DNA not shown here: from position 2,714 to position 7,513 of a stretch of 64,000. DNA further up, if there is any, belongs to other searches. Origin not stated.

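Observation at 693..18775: Cohesin-dockerin surface module: a 5,304-aa dockerin-tipped giant protein followed by two membrane-anchored cohesin-like proteins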

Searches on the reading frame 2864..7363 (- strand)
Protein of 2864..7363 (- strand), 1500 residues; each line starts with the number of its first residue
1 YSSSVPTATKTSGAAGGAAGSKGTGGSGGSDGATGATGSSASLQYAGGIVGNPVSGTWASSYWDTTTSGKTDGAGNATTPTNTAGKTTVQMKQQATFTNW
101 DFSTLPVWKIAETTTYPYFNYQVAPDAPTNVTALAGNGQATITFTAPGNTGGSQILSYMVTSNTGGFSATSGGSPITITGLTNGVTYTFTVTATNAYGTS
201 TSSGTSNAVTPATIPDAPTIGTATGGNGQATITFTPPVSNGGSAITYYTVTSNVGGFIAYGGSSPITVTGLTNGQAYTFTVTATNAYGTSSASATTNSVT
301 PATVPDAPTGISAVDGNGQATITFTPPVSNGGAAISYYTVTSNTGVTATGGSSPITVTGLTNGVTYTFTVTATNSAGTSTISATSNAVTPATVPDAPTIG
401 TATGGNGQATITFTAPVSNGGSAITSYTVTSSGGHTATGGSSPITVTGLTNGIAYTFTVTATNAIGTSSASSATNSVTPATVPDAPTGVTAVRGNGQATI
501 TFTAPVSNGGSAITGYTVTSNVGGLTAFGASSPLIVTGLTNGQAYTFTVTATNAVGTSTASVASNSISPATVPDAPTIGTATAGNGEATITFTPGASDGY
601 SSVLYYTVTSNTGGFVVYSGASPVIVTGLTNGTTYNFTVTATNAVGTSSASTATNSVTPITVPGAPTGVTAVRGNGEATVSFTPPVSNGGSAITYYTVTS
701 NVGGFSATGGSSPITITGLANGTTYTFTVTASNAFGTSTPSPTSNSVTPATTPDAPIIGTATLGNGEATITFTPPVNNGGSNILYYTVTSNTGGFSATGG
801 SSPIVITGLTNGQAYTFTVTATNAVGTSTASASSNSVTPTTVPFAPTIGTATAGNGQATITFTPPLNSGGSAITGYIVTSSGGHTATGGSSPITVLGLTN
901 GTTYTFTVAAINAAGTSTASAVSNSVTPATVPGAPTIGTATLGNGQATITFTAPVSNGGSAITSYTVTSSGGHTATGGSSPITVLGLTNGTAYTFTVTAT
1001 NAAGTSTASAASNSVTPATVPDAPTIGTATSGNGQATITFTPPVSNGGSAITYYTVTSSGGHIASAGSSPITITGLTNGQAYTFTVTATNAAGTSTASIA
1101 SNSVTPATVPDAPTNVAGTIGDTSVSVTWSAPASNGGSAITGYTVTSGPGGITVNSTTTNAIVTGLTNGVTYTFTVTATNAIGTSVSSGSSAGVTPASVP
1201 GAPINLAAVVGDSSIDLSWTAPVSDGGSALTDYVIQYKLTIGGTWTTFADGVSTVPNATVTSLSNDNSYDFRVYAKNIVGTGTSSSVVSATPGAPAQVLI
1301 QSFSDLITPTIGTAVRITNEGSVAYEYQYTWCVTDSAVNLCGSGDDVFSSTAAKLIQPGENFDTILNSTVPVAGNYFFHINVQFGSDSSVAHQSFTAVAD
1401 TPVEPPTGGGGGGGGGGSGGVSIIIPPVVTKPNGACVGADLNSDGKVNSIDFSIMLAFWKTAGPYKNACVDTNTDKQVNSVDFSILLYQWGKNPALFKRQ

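Call 6: search_protein_families(library=pfam, proteins=[window:2864-7363:-], max_evalue=0.1)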
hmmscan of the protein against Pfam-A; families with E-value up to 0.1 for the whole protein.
window:2864-7363:- (1500 aa): 9 families
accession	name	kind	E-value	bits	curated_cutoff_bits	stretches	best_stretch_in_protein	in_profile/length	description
PF00041.27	fn3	-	1.7e-109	358.7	25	13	1111-1188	1-78/84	Fibronectin type III domain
PF25059.1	FN3_DSCAM-DSCAML_C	-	8.1e-45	151.5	39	7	1224-1286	14-75/89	DSCAM/DSCAML C-terminal Fn3-like domain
PF16323.11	DUF4959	-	9.6e-13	48.8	32.9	0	1015-1097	13-98/106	Domain of unknown function (DUF4959)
PF16656.11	Pur_ac_phosph_N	-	8.5e-12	45.9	30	0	678-738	15-86/93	Purple acid Phosphatase, N-terminal domain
PF07495.19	Y_Y_Y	-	1.1e-09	38.4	26.6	0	261-300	25-63/65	Y_Y_Y domain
PF00404.24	Dockerin_1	-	5.8e-07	30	22.9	1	1440-1486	3-52/57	Dockerin type I domain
PF17425.8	Arylsulfotran_N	-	3.6e-06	27.4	24.2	0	952-1008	29-79/88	Arylsulfotransferase Ig-like domain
PF13750.12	Big_3_3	-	1e-05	25.7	27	0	508-570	87-149/157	Bacterial Ig-like domain (group 3)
PF07679.22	I-set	-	3.3e-05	24.3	23.7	0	795-832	49-86/90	Immunoglobulin I-set domain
